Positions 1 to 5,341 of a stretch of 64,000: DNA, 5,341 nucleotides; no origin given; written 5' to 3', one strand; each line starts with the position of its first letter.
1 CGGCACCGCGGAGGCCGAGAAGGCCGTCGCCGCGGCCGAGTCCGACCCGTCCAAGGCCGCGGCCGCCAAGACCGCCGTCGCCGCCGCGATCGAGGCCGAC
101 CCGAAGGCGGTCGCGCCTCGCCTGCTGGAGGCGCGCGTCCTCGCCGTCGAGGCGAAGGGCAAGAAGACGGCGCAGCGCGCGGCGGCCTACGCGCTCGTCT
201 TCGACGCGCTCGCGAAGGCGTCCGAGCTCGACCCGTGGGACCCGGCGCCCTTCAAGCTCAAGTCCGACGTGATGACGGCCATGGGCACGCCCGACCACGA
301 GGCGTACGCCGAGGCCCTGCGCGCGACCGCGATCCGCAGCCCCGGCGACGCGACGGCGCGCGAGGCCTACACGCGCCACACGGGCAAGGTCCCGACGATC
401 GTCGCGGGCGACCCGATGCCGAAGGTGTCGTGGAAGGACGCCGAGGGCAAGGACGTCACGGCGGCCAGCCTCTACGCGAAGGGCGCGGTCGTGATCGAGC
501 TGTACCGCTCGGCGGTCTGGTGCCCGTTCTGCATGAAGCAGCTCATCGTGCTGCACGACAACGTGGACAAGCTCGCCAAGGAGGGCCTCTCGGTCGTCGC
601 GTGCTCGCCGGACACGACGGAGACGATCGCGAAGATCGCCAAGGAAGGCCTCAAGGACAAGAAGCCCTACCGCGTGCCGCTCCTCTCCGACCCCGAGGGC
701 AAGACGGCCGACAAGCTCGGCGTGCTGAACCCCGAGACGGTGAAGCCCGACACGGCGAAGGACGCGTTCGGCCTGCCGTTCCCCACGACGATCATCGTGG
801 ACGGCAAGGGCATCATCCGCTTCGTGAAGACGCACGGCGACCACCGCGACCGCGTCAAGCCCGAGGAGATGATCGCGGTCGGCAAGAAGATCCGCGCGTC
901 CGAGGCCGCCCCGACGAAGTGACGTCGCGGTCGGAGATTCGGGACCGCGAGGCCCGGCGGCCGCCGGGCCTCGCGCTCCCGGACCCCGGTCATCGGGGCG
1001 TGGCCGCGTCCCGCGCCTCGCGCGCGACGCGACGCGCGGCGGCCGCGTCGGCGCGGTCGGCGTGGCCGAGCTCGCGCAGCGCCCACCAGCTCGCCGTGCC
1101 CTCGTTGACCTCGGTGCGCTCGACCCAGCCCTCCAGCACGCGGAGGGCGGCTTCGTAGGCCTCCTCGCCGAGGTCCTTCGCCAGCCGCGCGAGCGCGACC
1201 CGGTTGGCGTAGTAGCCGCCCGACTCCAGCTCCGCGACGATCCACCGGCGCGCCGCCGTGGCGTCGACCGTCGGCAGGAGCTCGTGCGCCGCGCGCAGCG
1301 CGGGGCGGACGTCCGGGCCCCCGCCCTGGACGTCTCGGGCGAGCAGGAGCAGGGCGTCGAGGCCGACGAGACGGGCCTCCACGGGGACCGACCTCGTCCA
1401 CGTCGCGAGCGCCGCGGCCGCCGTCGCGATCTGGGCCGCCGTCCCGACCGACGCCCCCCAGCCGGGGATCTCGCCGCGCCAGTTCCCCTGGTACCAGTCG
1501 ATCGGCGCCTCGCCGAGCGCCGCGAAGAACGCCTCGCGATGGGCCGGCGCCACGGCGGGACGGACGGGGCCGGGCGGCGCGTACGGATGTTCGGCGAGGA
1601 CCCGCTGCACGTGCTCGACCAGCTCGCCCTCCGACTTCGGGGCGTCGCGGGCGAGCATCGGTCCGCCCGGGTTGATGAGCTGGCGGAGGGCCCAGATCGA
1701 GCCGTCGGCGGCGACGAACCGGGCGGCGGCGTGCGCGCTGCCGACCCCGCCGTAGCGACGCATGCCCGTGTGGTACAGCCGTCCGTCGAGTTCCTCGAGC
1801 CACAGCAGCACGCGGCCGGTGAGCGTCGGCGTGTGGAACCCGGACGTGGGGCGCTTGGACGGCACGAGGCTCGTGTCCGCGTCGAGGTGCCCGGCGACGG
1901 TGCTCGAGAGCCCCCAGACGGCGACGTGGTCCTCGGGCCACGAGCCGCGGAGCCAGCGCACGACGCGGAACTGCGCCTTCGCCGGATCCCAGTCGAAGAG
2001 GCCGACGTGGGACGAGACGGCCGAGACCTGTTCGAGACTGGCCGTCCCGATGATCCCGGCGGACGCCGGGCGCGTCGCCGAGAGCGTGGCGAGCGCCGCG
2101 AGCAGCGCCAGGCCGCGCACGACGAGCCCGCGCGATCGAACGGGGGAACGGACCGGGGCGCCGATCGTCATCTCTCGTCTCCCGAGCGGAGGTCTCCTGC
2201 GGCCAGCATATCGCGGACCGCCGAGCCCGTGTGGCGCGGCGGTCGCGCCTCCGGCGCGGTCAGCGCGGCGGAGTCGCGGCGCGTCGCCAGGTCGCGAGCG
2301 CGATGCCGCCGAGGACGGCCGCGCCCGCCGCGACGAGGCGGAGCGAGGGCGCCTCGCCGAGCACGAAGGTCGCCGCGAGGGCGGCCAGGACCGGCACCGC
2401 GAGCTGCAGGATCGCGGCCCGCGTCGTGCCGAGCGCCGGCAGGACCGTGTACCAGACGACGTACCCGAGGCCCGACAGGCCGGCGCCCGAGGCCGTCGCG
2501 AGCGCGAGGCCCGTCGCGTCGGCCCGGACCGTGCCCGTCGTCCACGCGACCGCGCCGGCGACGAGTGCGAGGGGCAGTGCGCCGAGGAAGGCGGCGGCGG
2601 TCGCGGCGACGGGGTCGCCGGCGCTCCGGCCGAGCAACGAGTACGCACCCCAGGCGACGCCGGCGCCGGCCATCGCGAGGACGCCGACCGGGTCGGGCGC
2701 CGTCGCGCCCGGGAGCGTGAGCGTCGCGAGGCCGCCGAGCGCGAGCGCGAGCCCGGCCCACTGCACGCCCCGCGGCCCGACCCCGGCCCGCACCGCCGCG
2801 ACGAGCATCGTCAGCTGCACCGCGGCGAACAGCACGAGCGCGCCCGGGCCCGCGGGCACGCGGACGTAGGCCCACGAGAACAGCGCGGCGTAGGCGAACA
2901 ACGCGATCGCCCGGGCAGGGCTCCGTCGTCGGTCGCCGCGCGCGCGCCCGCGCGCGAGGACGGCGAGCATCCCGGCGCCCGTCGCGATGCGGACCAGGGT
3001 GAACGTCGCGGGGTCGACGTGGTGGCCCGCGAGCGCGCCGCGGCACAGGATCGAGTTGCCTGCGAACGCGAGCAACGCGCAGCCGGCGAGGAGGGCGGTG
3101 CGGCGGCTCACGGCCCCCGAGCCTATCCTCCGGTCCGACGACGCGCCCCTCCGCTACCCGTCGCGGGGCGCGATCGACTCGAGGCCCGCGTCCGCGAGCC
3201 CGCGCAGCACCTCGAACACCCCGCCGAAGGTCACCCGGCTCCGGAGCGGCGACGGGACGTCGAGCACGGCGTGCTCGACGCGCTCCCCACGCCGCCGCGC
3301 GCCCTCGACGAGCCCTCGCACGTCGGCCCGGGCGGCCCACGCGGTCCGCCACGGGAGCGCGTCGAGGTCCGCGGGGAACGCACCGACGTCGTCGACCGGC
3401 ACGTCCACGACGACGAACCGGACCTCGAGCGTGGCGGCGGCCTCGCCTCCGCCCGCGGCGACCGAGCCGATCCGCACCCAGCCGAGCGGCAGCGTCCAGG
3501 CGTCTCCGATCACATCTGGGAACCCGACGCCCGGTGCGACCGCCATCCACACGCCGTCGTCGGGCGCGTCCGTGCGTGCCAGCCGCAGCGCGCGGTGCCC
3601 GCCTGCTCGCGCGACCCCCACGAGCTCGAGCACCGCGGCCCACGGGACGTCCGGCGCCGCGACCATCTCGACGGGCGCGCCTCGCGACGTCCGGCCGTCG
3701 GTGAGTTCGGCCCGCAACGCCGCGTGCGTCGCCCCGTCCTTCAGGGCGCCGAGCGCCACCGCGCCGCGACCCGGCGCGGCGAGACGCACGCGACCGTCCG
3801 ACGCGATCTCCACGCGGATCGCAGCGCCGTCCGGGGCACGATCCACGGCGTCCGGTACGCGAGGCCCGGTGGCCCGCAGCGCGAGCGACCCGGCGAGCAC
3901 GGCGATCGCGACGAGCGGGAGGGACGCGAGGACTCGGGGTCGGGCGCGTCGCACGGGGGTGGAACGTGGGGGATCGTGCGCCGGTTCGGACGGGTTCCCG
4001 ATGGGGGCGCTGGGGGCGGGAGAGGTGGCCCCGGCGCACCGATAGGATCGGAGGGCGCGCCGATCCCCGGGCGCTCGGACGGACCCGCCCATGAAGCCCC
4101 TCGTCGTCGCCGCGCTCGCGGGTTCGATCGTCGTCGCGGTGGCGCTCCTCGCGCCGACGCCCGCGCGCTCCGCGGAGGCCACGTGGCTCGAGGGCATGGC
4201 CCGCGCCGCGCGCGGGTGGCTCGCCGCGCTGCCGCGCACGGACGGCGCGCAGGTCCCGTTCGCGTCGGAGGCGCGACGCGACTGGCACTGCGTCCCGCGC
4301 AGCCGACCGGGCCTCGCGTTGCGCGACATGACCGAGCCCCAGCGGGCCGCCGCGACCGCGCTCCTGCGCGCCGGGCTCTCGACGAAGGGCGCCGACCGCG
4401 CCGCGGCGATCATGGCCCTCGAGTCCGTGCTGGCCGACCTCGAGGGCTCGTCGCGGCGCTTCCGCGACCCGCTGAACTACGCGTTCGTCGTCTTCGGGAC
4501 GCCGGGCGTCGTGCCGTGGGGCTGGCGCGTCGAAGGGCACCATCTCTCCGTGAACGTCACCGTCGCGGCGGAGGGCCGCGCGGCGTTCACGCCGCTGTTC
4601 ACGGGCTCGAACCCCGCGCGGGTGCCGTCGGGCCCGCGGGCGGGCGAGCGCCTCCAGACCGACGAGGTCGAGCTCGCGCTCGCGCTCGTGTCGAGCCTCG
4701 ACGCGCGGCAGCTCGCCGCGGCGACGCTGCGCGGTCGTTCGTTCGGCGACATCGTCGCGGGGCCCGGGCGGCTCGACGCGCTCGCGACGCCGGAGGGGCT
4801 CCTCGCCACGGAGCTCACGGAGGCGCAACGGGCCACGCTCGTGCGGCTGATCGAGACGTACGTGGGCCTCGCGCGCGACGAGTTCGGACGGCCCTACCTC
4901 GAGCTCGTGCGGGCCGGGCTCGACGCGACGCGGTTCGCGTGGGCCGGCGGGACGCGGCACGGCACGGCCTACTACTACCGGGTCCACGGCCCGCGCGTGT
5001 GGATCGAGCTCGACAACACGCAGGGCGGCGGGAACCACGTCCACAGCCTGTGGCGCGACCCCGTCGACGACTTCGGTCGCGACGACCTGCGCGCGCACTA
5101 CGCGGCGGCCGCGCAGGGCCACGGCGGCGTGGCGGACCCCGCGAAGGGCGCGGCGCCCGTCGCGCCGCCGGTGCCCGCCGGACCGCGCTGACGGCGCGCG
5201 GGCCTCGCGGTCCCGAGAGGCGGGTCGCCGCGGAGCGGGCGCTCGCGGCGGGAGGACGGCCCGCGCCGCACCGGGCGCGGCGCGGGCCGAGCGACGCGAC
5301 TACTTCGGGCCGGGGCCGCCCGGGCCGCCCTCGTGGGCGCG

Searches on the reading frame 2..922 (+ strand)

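Call 42: search_protein_families(library=pfam, proteins=[window:2-922:+])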
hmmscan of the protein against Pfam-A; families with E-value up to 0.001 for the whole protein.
window:2-922:+ (306 aa): 3 families
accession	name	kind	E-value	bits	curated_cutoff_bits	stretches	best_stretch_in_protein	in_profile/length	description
PF00578.27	AhpC-TSA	-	1.2e-22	80.6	26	1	136-274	2-123/124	AhpC/TSA family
PF08534.16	Redoxin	-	5.8e-16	59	26.6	1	135-283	2-139/148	Redoxin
PF13905.12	Thioredoxin_8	-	0.00016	22.4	27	1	165-271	4-93/94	Thioredoxin-like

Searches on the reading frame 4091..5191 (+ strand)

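Call 42: search_protein_families(library=pfam, proteins=[window:4091-5191:+])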
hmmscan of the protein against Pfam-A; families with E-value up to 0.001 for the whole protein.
window:4091-5191:+ (366 aa): 1 family
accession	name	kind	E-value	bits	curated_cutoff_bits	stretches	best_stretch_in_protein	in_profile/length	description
PF12006.13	DUF3500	-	8.3e-77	259.1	27.2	1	33-330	5-297/297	Protein of unknown function (DUF3500)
